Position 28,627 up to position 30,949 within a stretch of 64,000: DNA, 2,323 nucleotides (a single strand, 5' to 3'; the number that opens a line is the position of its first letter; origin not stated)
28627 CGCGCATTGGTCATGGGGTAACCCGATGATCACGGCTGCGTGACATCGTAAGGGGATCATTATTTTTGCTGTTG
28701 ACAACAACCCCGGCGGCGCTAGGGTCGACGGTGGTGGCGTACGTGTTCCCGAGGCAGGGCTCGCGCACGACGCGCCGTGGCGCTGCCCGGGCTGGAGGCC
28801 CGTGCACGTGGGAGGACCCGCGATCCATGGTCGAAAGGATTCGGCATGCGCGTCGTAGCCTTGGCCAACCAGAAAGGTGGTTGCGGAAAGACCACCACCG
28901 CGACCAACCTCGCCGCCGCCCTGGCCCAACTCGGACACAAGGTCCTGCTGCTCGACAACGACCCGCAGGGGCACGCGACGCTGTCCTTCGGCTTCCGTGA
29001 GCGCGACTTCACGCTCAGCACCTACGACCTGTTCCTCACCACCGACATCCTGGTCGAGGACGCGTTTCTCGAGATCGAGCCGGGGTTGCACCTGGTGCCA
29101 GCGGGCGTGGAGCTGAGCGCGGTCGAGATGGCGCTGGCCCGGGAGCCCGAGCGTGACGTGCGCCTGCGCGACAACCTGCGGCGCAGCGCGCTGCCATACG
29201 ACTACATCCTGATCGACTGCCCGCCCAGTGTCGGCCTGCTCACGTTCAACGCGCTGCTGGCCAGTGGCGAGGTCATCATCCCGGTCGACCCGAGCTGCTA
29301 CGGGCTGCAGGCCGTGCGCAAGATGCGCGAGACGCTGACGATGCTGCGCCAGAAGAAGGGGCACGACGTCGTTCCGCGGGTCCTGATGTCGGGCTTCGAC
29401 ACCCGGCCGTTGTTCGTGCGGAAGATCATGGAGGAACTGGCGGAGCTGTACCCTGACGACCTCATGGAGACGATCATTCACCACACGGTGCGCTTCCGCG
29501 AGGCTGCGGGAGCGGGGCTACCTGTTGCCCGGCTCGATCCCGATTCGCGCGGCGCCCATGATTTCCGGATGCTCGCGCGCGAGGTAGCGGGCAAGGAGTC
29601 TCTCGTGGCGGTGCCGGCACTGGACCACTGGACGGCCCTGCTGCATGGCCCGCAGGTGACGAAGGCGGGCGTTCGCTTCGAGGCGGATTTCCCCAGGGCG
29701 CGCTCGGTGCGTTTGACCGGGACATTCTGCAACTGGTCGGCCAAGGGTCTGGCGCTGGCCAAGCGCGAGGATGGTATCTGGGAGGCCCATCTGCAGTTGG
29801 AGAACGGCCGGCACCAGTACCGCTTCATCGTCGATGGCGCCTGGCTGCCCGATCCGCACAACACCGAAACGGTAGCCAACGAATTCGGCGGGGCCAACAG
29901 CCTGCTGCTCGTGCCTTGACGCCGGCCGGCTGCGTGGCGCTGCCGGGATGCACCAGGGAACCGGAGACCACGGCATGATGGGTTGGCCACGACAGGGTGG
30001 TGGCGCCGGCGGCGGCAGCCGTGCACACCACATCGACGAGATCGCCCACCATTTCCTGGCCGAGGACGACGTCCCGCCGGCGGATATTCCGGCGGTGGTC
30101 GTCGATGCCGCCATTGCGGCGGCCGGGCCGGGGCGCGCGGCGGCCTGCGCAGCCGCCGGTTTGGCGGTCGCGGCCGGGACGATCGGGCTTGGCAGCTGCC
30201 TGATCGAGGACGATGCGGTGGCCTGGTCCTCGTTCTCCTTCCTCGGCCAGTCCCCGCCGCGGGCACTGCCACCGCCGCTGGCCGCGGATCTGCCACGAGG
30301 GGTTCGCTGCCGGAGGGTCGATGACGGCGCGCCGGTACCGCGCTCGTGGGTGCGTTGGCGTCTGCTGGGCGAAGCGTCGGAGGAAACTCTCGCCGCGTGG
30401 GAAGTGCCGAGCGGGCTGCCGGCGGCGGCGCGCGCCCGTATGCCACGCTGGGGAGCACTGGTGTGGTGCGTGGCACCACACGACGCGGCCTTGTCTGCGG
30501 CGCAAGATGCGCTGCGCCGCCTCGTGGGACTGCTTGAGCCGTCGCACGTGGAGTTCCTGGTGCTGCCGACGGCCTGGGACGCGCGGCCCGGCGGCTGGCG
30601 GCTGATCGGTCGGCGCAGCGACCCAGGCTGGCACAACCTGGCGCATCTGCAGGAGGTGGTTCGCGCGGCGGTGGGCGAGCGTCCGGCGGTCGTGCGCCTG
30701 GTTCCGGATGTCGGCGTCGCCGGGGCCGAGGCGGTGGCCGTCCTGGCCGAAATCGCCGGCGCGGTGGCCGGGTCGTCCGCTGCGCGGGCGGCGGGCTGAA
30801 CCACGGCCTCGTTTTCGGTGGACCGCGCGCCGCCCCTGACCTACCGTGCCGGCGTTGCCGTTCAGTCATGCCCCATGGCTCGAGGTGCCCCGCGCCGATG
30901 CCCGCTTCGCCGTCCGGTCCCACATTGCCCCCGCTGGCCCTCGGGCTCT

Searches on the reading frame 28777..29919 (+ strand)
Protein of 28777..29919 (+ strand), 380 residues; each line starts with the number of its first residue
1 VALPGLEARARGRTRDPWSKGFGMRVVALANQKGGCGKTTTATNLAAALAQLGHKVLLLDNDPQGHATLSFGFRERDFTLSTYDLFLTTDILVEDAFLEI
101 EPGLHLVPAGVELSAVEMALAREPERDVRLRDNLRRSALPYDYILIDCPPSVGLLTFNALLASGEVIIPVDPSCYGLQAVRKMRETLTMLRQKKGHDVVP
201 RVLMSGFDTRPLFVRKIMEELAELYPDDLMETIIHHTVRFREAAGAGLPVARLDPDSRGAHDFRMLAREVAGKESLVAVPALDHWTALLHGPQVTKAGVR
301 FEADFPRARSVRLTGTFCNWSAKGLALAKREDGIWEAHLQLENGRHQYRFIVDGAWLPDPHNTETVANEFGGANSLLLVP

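Call 6: search_protein_families(library=pfam, proteins=[window:28777-29919:+], max_evalue=0.01)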
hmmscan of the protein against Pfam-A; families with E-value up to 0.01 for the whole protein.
window:28777-29919:+ (380 aa): 10 families
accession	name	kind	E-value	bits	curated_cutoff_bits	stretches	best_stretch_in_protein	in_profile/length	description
PF13614.12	AAA_31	-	5.4e-46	157.2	27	1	24-193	1-170/177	AAA domain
PF01656.29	CbiA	-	1.5e-18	67.4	25.4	1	27-250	1-125/125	CobQ/CobB/MinD/ParA nucleotide binding domain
PF06564.18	CBP_BcsQ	-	1e-14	55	21.3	1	24-268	1-231/234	Cellulose biosynthesis protein BcsQ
PF16561.11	AMPK1_CBM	-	2.4e-12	47.3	26.8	1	308-379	11-79/85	Glycogen recognition site of AMP-activated protein kinase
PF10609.15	ParA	-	1.6e-11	44.6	27.1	1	25-270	4-245/246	NUBPL iron-transfer P-loop NTPase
PF09140.17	MipZ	-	8.6e-10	38.8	20.7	1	26-177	2-136/262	ATPase MipZ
PF00142.24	Fer4_NifH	-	1.5e-07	31.6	25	1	32-190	7-168/271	4Fe-4S iron sulfur cluster binding proteins, NifH/frxC family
PF02922.24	CBM_48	-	4.1e-06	27.5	22.4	1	292-356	4-72/83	Carbohydrate-binding module 48 (Isoamylase N-terminal domain)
PF02374.21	ArsA_ATPase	-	4.5e-06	26.5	24.3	1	31-64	7-40/305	Anion-transporting ATPase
PF07015.17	VirC1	-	0.0012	18.7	24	1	24-63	1-40/231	VirC1 protein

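Call 7: search_protein_families(library=ncbifam, proteins=[window:28777-29919:+], max_evalue=0.01)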
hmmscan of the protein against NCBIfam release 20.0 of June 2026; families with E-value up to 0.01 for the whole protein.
window:28777-29919:+ (380 aa): 36 families (the best 25 are shown)
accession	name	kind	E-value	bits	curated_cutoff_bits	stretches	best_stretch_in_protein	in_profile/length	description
NF041546.1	ParA_partition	equivalog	8.8e-36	123.4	180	2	129-269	65-203/203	ParA family partition ATPase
TIGR01969.1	minD_arch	subfamily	4e-27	95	201.75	1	25-280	1-240/251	cell division ATPase MinD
TIGR03371.1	cellulose_yhjQ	equivalog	1.4e-24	86.9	157.85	1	24-268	1-239/246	cellulose biosynthesis protein BcsQ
TIGR03453.1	partition_RepA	equivalog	4.7e-23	81.6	348.45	1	24-189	104-280/387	plasmid partitioning protein RepA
NF010443.0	PRK13869.1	subfamily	2.3e-16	59.6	446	1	24-192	121-300/405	plasmid-partitioning protein RepA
NF041283.1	PrgP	equivalog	1.3e-15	57.5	400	1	25-240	3-228/297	ParA superfamily DNA segregation protein PrgP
TIGR01968.1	minD_bact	equivalog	1.3e-14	54.1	212.9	1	25-275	2-241/261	septum site-determining protein MinD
NF010259.0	PRK13705.1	equivalog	2e-11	43.5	725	1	17-191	99-282/388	plasmid-partitioning protein SopA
TIGR01007.1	eps_fam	subfamily_domain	1.4e-10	41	108.05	1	24-184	17-172/204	polysaccharide biosynthesis tyrosine autokinase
NF008669.0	PRK11670.1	equivalog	7.1e-09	35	348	1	25-65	108-148/369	iron-sulfur cluster carrier protein ApbC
TIGR01287.1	nifH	equivalog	3.1e-08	33.3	394.35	1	32-69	7-44/275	nitrogenase iron protein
NF041136.1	MrpORP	equivalog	3.6e-08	33.1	450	1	28-65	9-46/365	iron-sulfur cluster carrier protein MrpORP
TIGR03018.1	pepcterm_TyrKin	hypoth_equivalog_domain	1.3e-07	31.2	230.65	1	26-197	37-203/207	XrtA-associated tyrosine autokinase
NF033200.1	F430_CfbC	exception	1.9e-07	30.7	402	1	32-68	7-43/260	Ni-sirohydrochlorin a,c-diamide reductive cyclase ATP-dependent reductase subunit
NF047398.1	AAA_KGGVGR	domain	2.7e-07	31.1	90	1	24-62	2-40/190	KGGVGR-motif variant AAA ATPase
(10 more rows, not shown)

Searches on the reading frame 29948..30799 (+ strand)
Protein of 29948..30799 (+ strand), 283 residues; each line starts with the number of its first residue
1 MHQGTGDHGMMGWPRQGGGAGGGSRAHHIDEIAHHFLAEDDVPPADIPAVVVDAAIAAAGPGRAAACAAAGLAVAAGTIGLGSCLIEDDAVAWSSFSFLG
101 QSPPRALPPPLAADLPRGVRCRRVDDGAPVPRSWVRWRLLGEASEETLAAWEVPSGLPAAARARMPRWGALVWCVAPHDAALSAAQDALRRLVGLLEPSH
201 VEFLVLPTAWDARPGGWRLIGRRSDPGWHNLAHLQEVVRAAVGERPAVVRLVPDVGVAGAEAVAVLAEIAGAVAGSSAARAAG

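Call 6: search_protein_families(library=pfam, proteins=[window:29948-30799:+], max_evalue=0.01)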
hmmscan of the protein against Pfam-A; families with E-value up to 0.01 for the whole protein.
window:29948-30799:+ (283 aa): 0 families

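Call 7: search_protein_families(library=ncbifam, proteins=[window:29948-30799:+], max_evalue=0.01)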
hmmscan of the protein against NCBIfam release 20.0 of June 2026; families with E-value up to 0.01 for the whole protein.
window:29948-30799:+ (283 aa): 0 families

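Call 44: search_protein_families(library=pfam, proteins=[window:29948-30799:+], max_evalue=10)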
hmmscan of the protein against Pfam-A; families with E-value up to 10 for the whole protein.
window:29948-30799:+ (283 aa): 0 families
